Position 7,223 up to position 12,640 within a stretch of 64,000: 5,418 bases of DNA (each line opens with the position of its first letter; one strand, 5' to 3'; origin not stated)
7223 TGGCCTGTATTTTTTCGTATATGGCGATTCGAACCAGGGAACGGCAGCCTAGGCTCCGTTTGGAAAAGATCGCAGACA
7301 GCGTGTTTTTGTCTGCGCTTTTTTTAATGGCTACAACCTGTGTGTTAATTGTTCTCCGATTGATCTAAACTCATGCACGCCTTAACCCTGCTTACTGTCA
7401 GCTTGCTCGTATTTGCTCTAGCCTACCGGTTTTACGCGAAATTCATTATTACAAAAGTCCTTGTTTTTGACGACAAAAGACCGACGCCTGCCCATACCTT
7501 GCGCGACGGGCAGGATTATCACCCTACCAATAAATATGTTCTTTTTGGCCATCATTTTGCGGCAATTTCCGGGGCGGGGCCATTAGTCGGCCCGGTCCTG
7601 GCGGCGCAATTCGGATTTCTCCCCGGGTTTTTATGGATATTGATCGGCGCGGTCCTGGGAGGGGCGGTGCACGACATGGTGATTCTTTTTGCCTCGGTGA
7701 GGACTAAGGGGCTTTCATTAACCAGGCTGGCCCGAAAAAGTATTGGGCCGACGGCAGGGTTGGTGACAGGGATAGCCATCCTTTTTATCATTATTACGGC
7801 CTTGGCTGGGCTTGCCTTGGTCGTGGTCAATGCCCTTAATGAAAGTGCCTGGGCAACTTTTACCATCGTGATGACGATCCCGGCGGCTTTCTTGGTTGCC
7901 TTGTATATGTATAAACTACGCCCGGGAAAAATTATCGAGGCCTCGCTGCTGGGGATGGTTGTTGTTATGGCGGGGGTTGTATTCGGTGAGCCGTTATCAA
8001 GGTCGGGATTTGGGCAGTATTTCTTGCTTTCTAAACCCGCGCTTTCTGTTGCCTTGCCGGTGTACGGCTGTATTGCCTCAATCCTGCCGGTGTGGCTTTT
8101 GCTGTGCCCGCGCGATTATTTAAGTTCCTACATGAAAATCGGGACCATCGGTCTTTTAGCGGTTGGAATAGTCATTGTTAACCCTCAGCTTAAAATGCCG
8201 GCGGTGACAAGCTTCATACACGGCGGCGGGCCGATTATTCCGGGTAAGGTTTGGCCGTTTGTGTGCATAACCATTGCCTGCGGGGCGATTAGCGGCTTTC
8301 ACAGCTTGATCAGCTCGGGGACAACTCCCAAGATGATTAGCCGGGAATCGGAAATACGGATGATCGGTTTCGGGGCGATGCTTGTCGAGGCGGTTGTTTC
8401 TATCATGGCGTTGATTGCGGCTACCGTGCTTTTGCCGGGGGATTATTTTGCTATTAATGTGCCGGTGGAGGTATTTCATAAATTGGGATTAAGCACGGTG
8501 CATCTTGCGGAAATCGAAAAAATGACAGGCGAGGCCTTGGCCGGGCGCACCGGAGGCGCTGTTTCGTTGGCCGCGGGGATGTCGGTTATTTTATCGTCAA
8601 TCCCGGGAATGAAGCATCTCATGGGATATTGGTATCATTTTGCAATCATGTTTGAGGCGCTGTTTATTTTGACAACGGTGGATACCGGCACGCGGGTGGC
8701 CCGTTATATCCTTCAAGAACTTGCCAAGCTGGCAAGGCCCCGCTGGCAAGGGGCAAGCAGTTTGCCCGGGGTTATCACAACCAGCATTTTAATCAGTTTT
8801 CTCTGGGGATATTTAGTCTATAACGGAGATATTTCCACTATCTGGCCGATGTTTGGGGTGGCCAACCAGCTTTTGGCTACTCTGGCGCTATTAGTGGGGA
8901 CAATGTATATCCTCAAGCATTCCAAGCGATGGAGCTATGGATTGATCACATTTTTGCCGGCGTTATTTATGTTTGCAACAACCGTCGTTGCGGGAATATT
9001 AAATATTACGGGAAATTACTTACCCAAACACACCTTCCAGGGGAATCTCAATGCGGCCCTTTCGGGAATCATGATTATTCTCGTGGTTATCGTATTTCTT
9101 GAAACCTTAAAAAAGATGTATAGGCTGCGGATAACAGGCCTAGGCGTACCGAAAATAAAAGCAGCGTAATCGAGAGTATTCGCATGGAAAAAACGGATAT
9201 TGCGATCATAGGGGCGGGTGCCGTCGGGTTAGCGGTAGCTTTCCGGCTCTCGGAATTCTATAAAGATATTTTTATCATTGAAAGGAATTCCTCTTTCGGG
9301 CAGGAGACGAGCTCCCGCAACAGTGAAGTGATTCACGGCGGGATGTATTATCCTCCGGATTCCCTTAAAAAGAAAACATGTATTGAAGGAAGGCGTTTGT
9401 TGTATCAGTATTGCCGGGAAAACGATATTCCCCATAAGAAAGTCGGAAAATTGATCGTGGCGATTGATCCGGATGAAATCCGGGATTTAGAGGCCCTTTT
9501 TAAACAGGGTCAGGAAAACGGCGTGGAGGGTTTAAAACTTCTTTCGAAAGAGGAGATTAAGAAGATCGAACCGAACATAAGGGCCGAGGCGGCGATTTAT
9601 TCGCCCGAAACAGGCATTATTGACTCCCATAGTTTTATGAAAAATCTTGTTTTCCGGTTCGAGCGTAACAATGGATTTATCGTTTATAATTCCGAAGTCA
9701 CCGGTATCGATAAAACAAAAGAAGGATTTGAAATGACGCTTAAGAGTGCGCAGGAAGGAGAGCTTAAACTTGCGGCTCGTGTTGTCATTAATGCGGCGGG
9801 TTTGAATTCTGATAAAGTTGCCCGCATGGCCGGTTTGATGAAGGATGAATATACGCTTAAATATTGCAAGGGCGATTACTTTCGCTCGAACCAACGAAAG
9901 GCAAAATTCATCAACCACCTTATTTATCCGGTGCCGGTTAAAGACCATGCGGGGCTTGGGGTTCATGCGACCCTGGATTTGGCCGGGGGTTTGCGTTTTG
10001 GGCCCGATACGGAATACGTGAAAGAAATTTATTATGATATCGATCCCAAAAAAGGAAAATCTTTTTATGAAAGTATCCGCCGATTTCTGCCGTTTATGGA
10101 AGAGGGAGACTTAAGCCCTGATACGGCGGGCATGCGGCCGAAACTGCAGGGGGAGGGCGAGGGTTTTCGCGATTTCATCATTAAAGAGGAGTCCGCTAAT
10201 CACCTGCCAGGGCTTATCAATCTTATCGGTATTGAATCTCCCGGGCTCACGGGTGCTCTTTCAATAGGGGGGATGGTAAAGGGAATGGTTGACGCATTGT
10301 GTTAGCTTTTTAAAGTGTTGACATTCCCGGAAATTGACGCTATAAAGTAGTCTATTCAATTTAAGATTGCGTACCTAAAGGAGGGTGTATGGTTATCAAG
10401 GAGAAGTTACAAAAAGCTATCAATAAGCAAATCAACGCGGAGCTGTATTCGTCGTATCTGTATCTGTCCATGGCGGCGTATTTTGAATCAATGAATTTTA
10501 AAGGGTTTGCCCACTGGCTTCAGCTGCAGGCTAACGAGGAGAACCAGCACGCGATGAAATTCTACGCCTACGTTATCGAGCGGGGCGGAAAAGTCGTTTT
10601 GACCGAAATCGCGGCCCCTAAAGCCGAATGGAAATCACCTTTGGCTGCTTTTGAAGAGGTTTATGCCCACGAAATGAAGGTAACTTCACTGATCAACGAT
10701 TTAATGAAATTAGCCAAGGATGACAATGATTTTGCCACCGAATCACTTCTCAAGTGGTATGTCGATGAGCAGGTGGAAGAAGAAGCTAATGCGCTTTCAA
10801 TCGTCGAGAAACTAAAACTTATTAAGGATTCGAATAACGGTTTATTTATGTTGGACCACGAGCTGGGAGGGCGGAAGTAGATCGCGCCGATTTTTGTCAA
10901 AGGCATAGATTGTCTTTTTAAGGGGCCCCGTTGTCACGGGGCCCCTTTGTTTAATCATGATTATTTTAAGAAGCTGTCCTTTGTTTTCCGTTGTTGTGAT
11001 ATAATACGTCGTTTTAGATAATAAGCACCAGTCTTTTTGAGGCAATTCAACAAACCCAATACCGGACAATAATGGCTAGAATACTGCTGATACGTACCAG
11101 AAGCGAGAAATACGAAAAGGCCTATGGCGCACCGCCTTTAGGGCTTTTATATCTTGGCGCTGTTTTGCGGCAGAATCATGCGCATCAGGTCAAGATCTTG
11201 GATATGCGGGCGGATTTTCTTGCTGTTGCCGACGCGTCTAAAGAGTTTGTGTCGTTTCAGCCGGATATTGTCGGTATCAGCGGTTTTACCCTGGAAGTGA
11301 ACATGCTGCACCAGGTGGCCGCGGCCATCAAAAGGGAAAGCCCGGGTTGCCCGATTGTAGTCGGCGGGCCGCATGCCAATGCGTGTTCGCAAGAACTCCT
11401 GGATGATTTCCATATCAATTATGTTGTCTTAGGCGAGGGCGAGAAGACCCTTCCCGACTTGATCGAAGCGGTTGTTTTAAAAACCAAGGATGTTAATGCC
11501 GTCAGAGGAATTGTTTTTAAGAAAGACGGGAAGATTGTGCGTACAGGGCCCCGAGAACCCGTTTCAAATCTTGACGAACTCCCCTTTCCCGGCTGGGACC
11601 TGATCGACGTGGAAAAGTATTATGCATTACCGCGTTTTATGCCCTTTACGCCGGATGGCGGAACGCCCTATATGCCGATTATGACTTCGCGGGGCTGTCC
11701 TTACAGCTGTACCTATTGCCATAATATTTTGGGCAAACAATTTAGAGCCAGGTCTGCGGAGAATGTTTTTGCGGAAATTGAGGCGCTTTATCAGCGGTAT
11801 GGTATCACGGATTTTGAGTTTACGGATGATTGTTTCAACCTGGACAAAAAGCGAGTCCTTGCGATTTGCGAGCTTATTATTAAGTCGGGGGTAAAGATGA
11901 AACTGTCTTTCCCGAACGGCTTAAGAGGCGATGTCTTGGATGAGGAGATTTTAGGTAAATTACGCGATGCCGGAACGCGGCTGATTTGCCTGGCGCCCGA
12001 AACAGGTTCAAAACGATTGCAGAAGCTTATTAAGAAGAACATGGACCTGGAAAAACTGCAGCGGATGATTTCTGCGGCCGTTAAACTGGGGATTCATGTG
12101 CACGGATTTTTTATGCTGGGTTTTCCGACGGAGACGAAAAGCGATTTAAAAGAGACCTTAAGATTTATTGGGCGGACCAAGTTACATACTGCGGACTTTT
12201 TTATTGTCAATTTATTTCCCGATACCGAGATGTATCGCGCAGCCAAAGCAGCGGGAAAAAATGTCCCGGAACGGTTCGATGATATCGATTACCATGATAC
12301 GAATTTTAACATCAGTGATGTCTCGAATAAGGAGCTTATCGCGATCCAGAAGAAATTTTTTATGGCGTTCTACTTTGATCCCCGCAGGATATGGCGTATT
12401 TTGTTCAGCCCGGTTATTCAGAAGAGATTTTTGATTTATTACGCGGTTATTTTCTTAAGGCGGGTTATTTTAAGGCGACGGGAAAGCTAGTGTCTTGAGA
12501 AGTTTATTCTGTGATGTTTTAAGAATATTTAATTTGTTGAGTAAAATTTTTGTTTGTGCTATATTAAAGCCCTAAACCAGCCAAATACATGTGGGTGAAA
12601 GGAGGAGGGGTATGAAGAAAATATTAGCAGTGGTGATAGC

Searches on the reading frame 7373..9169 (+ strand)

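Call 57: search_protein_families(library=pfam, proteins=[window:7373-9169:+], max_evalue=0.00001)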
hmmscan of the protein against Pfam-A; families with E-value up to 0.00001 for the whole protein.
window:7373-9169:+ (598 aa): 1 family
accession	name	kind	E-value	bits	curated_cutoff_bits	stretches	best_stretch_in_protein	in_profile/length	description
PF02554.20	CstA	-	9e-205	682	27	1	3-540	2-560/560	Carbon starvation protein CstA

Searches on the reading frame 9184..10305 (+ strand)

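Call 57: search_protein_families(library=pfam, proteins=[window:9184-10305:+], max_evalue=0.00001)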
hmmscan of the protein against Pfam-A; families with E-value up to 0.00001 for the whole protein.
window:9184-10305:+ (373 aa): 1 family
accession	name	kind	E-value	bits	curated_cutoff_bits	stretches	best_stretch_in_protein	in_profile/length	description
PF01266.30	DAO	-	2.3e-60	205.5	27.9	1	5-364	1-349/353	FAD dependent oxidoreductase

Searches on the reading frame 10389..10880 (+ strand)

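Call 57: search_protein_families(library=pfam, proteins=[window:10389-10880:+], max_evalue=0.00001)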
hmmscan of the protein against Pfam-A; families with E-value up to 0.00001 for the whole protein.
window:10389-10880:+ (163 aa): 1 family
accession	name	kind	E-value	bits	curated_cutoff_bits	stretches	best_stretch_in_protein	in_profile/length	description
PF00210.30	Ferritin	-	5.2e-45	153.3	24.5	1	9-145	2-142/142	Ferritin-like domain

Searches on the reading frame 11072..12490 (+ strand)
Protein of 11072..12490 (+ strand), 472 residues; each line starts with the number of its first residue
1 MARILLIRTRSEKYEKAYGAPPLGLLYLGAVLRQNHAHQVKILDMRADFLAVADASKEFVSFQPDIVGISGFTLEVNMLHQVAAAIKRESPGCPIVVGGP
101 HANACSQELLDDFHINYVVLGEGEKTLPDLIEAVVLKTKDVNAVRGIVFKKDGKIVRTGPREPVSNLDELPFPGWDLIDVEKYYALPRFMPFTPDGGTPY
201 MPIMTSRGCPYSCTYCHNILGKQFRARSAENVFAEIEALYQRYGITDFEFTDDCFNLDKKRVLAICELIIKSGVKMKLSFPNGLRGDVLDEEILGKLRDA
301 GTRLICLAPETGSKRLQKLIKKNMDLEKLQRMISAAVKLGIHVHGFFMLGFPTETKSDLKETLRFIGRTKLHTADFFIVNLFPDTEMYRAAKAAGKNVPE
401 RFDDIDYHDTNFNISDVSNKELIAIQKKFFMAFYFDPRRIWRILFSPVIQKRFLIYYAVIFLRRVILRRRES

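Call 57: search_protein_families(library=pfam, proteins=[window:11072-12490:+], max_evalue=0.00001)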
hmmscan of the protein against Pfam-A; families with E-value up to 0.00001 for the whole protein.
window:11072-12490:+ (472 aa): 2 families
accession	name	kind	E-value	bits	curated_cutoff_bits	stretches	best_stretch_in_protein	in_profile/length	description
PF04055.27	Radical_SAM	-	1.3e-23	84.4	29.5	1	205-366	3-166/166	Radical SAM superfamily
PF02310.24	B12-binding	-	2.8e-21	76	32.1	1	20-130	12-120/121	B12 binding domain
